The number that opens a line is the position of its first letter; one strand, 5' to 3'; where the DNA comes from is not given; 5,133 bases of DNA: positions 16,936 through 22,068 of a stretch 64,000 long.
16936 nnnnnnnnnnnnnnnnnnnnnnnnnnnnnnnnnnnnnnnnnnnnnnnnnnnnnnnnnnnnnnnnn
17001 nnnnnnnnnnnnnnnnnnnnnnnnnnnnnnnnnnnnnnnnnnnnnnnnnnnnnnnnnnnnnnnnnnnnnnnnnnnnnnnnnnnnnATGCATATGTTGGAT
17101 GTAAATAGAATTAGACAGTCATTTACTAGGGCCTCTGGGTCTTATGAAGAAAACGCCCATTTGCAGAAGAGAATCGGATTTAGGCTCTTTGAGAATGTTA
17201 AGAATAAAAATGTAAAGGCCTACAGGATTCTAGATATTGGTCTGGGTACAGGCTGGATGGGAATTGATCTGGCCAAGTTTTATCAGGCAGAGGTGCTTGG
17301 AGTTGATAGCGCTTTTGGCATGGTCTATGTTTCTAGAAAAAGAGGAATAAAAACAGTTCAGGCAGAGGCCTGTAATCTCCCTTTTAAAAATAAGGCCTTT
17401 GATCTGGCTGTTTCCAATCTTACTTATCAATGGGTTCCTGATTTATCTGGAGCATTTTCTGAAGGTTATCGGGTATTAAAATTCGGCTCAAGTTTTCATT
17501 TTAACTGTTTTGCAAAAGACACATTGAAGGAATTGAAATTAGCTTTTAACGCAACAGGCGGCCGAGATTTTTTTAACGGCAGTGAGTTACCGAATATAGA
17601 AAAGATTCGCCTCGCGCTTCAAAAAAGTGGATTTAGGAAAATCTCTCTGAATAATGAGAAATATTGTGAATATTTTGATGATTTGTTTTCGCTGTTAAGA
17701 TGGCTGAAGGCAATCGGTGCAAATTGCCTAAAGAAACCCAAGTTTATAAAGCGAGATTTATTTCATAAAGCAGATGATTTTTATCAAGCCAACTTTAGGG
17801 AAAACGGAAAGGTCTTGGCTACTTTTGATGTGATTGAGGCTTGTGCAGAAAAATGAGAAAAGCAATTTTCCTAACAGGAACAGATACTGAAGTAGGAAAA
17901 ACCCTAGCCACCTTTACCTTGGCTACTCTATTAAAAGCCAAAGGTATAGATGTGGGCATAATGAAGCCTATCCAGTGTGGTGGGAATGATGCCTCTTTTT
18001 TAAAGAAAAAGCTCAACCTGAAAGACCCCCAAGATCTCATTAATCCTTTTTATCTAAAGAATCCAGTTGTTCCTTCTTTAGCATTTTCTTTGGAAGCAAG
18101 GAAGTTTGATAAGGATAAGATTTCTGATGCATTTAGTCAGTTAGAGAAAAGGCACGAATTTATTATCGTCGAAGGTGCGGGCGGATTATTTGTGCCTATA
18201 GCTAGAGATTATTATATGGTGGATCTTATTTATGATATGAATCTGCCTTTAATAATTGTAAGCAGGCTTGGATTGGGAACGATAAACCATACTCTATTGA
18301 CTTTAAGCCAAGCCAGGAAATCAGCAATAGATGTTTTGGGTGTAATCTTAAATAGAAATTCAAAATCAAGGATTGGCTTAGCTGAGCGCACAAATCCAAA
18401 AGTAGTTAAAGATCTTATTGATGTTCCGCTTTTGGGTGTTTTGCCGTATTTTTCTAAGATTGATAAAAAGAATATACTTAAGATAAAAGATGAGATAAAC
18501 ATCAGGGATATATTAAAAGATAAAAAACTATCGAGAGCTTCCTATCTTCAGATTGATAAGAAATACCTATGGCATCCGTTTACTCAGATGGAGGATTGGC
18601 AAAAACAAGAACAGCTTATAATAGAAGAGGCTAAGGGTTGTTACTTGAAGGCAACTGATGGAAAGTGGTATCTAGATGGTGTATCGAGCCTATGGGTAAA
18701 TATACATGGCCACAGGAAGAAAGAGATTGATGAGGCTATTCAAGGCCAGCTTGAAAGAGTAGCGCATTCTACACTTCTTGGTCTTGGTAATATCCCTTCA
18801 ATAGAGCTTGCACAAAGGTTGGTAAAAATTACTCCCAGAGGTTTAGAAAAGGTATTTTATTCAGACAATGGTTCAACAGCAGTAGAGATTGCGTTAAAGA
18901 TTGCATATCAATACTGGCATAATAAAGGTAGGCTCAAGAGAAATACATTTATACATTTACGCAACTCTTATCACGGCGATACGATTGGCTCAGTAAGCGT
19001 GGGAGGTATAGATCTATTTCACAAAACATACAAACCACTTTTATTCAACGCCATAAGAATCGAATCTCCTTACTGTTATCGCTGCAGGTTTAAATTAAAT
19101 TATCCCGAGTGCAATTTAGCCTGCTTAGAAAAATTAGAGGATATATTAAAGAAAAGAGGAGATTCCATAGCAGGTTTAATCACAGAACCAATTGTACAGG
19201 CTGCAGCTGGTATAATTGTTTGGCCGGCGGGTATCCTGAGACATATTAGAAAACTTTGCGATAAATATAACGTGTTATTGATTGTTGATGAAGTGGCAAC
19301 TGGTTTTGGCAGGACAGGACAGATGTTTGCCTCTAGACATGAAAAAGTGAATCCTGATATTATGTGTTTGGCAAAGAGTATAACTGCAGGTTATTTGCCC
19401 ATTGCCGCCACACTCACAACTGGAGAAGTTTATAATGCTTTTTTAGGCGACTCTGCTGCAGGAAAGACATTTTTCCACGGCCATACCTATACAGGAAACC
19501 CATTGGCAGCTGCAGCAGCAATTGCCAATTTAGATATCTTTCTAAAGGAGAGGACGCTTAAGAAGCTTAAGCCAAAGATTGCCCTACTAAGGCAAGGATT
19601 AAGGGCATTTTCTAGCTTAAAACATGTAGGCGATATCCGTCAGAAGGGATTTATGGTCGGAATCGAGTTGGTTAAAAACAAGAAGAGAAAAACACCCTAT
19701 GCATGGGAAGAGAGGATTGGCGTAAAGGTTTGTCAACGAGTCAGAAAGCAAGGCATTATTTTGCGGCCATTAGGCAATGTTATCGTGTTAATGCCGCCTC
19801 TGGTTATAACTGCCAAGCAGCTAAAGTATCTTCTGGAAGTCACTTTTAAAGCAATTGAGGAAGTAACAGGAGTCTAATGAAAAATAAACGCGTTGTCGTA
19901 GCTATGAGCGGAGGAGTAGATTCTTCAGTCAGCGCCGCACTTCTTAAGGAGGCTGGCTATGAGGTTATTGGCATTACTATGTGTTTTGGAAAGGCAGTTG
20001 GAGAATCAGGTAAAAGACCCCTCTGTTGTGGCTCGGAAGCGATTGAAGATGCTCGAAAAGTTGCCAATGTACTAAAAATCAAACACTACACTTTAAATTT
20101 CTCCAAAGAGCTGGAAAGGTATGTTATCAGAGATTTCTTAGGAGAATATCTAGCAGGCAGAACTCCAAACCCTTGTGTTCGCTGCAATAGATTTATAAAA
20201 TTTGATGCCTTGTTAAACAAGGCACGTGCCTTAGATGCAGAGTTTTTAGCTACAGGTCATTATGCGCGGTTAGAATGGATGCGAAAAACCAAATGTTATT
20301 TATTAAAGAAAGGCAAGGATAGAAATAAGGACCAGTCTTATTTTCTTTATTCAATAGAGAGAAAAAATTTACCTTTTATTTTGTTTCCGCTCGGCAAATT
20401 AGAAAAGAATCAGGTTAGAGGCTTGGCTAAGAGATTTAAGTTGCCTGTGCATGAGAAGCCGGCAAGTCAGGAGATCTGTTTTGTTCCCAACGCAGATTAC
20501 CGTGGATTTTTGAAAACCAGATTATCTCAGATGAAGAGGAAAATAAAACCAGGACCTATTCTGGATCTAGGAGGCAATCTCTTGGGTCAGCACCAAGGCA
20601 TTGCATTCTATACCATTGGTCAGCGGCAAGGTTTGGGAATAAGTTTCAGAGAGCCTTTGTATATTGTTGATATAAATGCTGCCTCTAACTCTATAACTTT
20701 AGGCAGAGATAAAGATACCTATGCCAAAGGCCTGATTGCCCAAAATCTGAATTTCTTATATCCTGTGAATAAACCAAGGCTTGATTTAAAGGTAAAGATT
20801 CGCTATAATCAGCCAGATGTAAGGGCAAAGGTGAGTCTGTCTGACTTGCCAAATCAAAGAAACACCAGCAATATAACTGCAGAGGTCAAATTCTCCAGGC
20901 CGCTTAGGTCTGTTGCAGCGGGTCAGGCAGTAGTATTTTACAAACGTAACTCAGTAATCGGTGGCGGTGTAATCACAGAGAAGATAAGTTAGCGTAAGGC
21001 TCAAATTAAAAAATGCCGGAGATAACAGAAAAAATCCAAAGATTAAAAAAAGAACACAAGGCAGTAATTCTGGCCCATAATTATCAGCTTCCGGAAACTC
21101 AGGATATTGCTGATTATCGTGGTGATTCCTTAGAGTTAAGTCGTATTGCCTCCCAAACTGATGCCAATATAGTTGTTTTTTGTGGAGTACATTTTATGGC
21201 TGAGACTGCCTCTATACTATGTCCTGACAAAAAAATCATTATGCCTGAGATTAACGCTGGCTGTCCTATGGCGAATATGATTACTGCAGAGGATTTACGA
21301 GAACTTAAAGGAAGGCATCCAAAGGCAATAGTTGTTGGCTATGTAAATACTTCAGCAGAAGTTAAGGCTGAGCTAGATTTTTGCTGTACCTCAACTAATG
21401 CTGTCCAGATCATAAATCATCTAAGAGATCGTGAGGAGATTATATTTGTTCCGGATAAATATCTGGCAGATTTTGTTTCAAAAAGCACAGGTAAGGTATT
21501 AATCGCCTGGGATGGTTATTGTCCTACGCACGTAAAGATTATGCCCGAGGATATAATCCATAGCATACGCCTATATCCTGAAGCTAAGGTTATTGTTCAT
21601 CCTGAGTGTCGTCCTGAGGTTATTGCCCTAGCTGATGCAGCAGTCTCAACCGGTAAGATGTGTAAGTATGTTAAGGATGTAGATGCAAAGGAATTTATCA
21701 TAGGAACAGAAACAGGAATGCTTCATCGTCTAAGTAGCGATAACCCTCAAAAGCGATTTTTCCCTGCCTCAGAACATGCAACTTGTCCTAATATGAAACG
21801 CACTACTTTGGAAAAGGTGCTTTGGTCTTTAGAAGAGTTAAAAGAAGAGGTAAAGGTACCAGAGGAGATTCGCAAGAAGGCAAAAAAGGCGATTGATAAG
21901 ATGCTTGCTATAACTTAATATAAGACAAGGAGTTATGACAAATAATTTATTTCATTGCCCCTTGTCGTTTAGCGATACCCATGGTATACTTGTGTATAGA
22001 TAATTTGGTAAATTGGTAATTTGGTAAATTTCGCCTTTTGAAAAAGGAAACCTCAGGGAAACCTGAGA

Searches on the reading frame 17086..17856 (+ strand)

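Call 27: search_protein_families(library=pfam, proteins=[window:17086-17856:+], max_evalue=0.00001)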
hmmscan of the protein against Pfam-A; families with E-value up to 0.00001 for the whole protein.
window:17086-17856:+ (256 aa): 5 families
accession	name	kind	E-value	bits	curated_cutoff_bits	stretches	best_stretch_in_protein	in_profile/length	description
PF08241.18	Methyltransf_11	-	3.6e-17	63.2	21.2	1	49-137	1-93/95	Methyltransferase domain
PF13649.12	Methyltransf_25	-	1.8e-15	57.8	27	1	48-133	1-95/97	Methyltransferase domain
PF13847.12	Methyltransf_31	-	5.8e-09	36.2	27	1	44-143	3-113/145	Methyltransferase domain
PF01209.24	Ubie_methyltran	-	6.2e-09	36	20.1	1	40-156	43-168/233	ubiE/COQ5 methyltransferase family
PF13489.12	Methyltransf_23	-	1.1e-08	35.4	27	1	41-187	19-163/164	Methyltransferase domain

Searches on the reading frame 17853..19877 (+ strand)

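Call 27: search_protein_families(library=pfam, proteins=[window:17853-19877:+], max_evalue=0.00001)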
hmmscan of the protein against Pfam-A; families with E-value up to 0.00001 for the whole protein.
window:17853-19877:+ (674 aa): 3 families
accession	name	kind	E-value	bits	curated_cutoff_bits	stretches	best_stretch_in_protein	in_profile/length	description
PF00202.27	Aminotran_3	-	5.3e-106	355.1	30.5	1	250-664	6-399/403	Aminotransferase class-III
PF13500.12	AAA_26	-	2.5e-46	158.5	27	1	3-205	1-196/198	AAA domain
PF01656.29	CbiA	-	5.2e-10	39.8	25.4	1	5-205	1-117/125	CobQ/CobB/MinD/ParA nucleotide binding domain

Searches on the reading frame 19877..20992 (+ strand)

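Call 27: search_protein_families(library=pfam, proteins=[window:19877-20992:+], max_evalue=0.00001)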
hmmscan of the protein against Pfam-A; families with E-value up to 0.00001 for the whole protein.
window:19877-20992:+ (371 aa): 4 families
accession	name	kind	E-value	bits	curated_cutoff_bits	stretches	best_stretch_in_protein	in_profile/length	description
PF03054.22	tRNA_Me_trans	-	3.1e-72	242.9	20.6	1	4-204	1-201/202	tRNA methyl transferase HUP domain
PF20259.3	tRNA_Me_trans_M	-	2.8e-17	62.5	27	1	223-276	10-65/66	tRNA methyl transferase PRC-barrel domain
PF20258.4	tRNA_Me_trans_C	-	2.6e-15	56.9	20.6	1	284-366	2-77/77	Aminomethyltransferase beta-barrel domain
PF02540.23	NAD_synthase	-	6e-06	26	21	0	3-39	18-55/242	NAD synthase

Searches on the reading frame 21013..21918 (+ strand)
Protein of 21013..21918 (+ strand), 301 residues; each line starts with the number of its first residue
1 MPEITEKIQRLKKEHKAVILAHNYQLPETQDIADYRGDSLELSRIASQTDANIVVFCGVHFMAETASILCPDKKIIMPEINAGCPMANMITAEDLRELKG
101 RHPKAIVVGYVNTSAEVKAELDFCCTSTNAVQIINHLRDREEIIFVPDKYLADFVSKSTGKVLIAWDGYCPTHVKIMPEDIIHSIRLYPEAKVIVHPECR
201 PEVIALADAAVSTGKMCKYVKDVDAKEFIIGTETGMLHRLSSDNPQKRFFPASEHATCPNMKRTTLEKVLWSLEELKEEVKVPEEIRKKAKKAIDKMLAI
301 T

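Call 27: search_protein_families(library=pfam, proteins=[window:21013-21918:+], max_evalue=0.00001)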
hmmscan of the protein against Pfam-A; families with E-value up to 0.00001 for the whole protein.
window:21013-21918:+ (301 aa): 1 family
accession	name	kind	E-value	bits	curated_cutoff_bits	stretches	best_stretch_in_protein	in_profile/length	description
PF02445.21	NadA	-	1.2e-122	409.1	27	1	6-299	1-295/295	Quinolinate synthetase A protein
